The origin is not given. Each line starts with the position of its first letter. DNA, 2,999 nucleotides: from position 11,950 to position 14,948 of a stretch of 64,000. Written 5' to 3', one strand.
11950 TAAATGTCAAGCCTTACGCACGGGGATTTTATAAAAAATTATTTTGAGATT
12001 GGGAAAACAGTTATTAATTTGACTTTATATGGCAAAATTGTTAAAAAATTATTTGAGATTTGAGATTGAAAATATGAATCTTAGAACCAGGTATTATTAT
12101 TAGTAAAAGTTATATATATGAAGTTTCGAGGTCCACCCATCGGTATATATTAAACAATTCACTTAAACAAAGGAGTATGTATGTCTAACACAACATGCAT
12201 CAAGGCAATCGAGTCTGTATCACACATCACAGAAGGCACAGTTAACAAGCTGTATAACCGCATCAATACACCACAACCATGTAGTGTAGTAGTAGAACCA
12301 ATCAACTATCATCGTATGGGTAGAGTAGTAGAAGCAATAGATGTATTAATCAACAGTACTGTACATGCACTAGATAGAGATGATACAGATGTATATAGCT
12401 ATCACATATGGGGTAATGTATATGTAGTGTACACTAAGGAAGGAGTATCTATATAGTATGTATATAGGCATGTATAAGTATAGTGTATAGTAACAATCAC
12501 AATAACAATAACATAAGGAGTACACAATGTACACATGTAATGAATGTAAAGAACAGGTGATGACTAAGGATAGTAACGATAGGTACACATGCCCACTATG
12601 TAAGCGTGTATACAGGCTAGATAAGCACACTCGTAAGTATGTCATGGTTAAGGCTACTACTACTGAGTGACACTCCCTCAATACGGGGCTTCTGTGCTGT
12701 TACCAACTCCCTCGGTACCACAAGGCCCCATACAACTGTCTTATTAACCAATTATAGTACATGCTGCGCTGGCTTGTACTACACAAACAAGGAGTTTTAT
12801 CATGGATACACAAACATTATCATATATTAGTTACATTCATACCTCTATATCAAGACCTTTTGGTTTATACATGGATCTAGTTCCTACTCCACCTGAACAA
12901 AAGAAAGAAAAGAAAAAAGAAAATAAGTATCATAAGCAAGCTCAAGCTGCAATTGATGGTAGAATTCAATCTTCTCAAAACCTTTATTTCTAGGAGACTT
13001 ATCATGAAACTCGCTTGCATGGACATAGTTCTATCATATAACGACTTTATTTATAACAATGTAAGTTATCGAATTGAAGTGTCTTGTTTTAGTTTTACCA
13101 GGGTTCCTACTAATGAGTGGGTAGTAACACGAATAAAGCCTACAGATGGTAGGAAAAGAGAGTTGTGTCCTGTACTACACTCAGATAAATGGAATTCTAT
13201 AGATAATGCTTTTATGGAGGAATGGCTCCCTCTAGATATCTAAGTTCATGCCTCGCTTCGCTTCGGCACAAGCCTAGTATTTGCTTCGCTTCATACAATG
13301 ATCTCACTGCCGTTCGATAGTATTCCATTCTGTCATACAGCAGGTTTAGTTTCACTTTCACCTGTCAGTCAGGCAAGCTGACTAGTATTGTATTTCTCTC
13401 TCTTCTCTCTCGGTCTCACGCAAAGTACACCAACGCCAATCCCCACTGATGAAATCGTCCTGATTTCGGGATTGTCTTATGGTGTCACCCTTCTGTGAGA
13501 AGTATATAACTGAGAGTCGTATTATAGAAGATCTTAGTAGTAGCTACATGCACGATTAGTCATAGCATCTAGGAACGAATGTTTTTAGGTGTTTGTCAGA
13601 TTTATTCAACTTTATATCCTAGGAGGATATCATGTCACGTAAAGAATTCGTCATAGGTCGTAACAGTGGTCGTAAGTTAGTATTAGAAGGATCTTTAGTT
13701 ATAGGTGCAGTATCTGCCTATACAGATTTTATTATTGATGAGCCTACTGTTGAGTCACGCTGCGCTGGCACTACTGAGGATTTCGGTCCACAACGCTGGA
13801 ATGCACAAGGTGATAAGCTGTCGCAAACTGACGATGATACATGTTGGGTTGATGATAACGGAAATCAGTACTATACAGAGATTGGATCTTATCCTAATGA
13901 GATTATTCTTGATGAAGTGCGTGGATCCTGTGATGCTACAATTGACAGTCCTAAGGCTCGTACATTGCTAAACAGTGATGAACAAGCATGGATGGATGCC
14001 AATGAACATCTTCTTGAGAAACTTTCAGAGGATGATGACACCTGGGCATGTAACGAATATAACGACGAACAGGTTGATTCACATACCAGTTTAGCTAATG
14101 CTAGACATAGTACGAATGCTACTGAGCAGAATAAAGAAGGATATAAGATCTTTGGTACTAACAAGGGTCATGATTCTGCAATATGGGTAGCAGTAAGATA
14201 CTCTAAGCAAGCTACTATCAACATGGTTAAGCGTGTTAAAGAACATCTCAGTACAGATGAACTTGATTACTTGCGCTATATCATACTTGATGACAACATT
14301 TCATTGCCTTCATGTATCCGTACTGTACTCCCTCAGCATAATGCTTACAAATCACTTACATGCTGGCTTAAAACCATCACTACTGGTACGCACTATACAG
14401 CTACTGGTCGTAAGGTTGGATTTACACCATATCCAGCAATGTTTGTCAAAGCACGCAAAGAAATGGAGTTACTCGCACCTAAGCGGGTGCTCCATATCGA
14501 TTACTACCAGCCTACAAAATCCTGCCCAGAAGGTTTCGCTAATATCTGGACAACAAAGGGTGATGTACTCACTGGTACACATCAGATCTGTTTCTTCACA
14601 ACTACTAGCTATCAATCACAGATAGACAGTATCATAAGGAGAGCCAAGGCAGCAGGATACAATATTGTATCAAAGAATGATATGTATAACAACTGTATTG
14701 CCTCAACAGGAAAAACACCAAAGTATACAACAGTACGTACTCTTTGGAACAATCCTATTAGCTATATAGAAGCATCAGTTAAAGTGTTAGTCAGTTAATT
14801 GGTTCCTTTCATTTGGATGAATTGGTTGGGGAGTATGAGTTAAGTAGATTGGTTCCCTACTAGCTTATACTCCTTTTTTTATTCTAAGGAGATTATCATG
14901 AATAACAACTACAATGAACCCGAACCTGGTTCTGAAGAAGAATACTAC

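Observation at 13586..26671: Conserved intergenic motif A, TA(A)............(W)AAW, in 8 copies upstream of early-region genes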

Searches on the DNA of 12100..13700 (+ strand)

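Call 40: search_rna_families(source=window, start=13200, end=13650, threshold=evalue, max_evalue=10)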
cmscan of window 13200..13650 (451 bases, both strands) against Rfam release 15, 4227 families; matches with E-value up to 10: 1.
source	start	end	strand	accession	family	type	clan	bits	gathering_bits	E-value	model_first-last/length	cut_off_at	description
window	13610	13632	-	RF01962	RMST_1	Gene; lncRNA;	-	10.5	40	7.5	39-61/61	no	Rhabdomyosarcoma 2 associated transcript conserved region 1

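Call 60: search_dna_similar(query=window:12100-13700:+, collection=phages, mode=distant, max_rows=10, max_evalue=0.001)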
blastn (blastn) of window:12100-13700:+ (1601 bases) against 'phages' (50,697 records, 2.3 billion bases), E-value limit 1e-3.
No match.

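Call 97: build_rna_model(alignment_id=A5)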
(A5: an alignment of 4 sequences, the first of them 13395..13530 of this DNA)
Model R1 built from alignment A5 (4 sequences, 140 columns); structure: RNAalifold consensus.
model positions 136; base pairs 33; branch points 2; effective number of sequences 1.23; information 0.59 bits per position. Calibrated on 0.2 Mb of random sequence (short: E-values are rough).
structure used (alignment columns):
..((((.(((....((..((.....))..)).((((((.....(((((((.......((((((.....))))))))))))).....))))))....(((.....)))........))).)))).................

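Call 98: search_with_rna_model(model_id=R1, sources=[window, L084, L089, L090, L091, L093, L094, L095, L096, L099, L101, L102, L106, L113, L116, L117, L120, L122, L129, L130, L144, L153, L098, L103, L097, L107, L109, L121, L123, L135], max_evalue=1)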
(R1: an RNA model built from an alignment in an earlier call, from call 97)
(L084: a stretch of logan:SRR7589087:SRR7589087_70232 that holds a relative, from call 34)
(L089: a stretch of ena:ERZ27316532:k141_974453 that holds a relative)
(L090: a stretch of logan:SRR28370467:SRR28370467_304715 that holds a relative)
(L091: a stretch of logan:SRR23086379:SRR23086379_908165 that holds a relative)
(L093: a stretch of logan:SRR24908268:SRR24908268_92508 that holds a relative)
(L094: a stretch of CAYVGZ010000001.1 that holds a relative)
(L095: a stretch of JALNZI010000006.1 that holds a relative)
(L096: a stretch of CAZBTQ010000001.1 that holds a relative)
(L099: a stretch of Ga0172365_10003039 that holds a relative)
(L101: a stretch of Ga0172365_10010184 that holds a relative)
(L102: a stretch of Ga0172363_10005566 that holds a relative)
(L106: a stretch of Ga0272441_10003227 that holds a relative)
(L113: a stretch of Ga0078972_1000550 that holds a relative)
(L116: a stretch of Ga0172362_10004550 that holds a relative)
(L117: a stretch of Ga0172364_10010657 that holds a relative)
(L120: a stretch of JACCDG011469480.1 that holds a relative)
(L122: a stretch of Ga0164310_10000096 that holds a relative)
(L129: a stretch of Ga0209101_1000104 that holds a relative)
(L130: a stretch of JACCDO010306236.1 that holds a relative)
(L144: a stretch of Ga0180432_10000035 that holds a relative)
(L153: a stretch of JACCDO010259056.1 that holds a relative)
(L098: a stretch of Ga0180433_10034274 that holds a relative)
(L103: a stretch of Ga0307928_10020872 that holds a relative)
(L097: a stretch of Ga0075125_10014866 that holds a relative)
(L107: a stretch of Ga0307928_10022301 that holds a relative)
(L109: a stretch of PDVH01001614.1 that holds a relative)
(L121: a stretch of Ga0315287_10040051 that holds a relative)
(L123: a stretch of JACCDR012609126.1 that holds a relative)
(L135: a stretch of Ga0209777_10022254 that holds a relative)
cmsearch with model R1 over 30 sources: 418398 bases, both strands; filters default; matches with E-value up to 1: 3.
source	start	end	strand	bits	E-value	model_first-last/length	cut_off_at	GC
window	13395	13530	+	148.2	1.5e-40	1-136/136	no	0.45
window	13385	13517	-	20.7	0.0069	1-136/136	no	0.44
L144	9950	9998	-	16.7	0.1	1-136/136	no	0.18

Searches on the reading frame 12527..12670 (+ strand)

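Call 67: search_protein_families(library=pfam, max_evalue=0.1, proteins=[window:12527-12670:+])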
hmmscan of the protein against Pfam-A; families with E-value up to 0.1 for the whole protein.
window:12527-12670:+ (47 aa): 24 families
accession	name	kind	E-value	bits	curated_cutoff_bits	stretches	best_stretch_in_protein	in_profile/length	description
PF23145.1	Zf_2nd_IFT121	-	9.8e-06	25.6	25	1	2-26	17-41/45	IFT121, second zinc finger domain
PF19134.6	DUF5817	-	0.00046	20.5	31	1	4-35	6-37/57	Domain of unknown function (DUF5817)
PF13920.12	zf-C3HC4_3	-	0.0055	16.9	27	1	1-27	23-44/49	Zinc finger, C3HC4 type (RING finger)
PF12647.12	RNHCP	-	0.0086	16.5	24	1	2-34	4-38/90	RNHCP domain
PF24485.1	zf-C2H2_DHX34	-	0.012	16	27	0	2-10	2-10/25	DHX34-like, C2H2-type zinc finger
PF07191.17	Zn_ribbon_6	-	0.012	16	25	1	3-32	2-29/67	Double zinc ribbon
PF24441.1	DUF7560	-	0.012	15.7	27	0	19-37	5-23/44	Family of unknown function (DUF7560)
PF25164.1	CoiA_N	-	0.013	15.4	26.3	0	2-14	18-30/50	Competence protein CoiA, N-terminal domain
PF13894.12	zf-C2H2_4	-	0.015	16.4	27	0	20-30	1-11/24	C2H2-type zinc finger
PF18439.7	zf_UBZ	-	0.015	15.4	25.6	0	1-11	2-12/32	Ubiquitin-Binding Zinc Finger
PF17026.10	zf-RRPl_C4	-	0.018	15.6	28.9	1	1-44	1-43/108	Putative ribonucleoprotein zinc-finger pf C4 type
PF01155.25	HypA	-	0.019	15.5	28.9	1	2-28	71-95/112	Hydrogenase/urease nickel incorporation, metallochaperone, hypA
PF09963.14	DUF2197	-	0.021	15.6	22.2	0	1-15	31-45/56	Uncharacterized protein conserved in bacteria (DUF2197)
PF13717.11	Zn_ribbon_4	-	0.023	15.1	30.3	0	21-33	4-16/36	zinc-ribbon domain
PF00130.28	C1_1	-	0.031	14.5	26.5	1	3-29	13-38/53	Phorbol esters/diacylglycerol binding domain (C1 domain)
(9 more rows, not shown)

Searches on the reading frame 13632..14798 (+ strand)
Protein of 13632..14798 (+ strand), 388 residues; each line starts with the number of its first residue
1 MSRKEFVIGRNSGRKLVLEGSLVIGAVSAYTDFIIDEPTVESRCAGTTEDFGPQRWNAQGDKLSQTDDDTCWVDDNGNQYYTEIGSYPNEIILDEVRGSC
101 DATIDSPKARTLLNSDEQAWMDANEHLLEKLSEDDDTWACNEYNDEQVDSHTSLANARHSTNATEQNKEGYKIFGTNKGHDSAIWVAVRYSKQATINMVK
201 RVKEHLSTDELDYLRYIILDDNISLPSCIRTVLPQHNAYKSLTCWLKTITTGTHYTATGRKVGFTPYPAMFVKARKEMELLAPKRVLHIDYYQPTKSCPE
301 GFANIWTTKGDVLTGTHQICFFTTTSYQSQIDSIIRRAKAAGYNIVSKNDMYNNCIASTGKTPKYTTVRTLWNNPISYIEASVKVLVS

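Call 7: search_protein_families(library=pfam, proteins=[window:13632-14798:+])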
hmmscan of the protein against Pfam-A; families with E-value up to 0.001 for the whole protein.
window:13632-14798:+ (388 aa): 0 families

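Call 10: search_protein_families(library=phrogs, proteins=[window:13632-14798:+], max_evalue=0.01)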
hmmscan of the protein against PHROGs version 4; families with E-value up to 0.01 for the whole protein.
window:13632-14798:+ (388 aa): 0 families

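Call 21: find_encoding_contigs(protein=window:13632-14798:+, flank=10000, max_places=10)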
Protein window:13632-14798:+ (388 aa): 1 contig read that carries it; 1 place shown.
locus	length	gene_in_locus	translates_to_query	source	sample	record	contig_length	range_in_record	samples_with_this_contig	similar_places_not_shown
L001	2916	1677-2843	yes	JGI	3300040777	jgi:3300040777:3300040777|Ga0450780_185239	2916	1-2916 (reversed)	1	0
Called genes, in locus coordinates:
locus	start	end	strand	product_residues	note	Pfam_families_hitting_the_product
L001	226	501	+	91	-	-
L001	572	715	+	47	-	PF23145:Zf_2nd_IFT121 (weak)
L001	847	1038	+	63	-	-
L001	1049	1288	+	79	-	-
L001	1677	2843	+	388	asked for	-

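Call 22: find_homologous_proteins(query=window:13632-14798:+)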
Query window:13632-14798:+ (388 aa): 5 proteins with E <= 0.001 among 3552 candidates.
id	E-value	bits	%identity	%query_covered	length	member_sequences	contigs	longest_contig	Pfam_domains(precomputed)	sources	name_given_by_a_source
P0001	2.9e-266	901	100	100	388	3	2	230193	-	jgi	jgi:hypothetical protein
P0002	4.2e-195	666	75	100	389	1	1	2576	-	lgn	-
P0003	1.8e-120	421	55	94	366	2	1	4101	-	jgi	jgi:hypothetical protein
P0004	4.3e-33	133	31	100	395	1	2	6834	-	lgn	-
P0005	1.1e-12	66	74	14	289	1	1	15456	-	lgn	-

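Call 23: list_cluster_members(proteins=[P0001])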
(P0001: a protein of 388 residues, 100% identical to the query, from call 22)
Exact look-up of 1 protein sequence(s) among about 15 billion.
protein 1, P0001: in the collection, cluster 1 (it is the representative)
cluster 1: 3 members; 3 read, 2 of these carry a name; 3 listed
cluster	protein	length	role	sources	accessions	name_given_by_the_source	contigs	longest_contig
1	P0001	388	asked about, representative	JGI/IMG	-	hypothetical protein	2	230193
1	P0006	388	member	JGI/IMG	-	hypothetical protein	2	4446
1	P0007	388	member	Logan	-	-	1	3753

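Call 24: find_encoding_contigs(protein=P0002, flank=10000)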
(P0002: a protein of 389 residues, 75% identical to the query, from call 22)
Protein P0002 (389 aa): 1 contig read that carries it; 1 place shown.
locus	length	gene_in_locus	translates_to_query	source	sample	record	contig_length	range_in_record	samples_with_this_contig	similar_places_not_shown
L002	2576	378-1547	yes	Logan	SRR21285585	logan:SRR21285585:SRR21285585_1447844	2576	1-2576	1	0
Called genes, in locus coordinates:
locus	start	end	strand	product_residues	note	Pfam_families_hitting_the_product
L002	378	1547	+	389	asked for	-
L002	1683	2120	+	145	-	-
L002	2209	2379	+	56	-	-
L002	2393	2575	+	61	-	?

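Call 25: find_encoding_contigs(protein=P0003, flank=10000)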
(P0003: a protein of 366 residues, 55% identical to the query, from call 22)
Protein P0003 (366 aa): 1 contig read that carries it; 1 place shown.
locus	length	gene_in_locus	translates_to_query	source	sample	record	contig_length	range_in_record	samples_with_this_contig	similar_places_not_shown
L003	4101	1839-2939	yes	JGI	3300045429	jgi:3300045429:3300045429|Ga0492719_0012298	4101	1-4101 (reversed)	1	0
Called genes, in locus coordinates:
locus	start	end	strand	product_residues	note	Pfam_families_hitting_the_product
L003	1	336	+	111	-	?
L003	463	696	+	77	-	-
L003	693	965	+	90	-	-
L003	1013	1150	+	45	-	-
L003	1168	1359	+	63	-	-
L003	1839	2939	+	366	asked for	-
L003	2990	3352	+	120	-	-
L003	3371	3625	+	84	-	-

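Call 34: find_encoding_contigs(protein=P0005, flank=10000)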
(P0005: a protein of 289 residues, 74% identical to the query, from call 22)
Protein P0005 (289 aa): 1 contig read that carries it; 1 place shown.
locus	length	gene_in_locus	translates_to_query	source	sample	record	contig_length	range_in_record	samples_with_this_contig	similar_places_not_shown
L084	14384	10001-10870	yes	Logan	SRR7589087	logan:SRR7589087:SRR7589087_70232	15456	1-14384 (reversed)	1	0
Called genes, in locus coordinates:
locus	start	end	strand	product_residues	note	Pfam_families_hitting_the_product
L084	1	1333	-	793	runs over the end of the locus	PF02867:Ribonuc_red_lgC, PF12637:TSCPD (weak)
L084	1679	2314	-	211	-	-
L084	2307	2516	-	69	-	-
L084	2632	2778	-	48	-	-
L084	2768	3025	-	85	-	-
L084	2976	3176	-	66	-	-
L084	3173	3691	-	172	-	PF12850:Metallophos_2 (weak)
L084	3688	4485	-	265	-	PF00149:Metallophos (faint), PF14582:Metallophos_3 (weak)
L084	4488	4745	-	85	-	-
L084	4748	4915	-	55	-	-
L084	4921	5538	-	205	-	-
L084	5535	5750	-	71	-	-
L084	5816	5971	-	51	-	-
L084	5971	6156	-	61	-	-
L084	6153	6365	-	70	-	-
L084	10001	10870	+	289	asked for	-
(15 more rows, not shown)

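Call 35: find_encoding_contigs(protein=P0004, flank=10000)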
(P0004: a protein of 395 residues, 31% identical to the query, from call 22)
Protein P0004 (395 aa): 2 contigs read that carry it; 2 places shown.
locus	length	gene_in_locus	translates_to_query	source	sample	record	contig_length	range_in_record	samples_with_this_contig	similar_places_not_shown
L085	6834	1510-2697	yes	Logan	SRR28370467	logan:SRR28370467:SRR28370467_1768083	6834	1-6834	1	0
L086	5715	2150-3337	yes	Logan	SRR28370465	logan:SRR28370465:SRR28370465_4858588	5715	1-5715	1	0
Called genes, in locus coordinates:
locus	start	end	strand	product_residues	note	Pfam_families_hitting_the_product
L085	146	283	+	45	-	-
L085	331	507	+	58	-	-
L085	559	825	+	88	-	-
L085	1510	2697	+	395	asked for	-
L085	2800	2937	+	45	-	-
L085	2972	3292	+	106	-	-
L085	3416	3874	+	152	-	-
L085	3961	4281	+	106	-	-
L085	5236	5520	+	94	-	-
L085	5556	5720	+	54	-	-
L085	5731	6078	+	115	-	PF00075:RNase_H (weak)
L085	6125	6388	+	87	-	-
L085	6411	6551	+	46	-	-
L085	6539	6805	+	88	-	-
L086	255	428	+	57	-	-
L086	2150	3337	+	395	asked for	-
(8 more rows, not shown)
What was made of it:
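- Gene content between motif copies differs among the window, L002 and L085 (calls 24, 35).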

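Call 36: find_encoding_contigs(protein=P0006, flank=10000)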
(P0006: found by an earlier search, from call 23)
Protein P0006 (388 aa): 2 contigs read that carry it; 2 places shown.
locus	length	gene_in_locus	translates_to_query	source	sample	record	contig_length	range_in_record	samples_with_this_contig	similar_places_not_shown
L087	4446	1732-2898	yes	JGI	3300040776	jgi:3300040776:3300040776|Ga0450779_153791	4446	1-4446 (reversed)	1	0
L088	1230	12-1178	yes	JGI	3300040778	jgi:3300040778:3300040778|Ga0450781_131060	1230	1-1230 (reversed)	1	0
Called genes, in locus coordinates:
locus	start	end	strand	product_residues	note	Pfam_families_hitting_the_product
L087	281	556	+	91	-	-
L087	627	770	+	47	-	PF23145:Zf_2nd_IFT121 (weak)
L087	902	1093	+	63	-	-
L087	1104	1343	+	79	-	-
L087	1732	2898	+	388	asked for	-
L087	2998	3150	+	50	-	-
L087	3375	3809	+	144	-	-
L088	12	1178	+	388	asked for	-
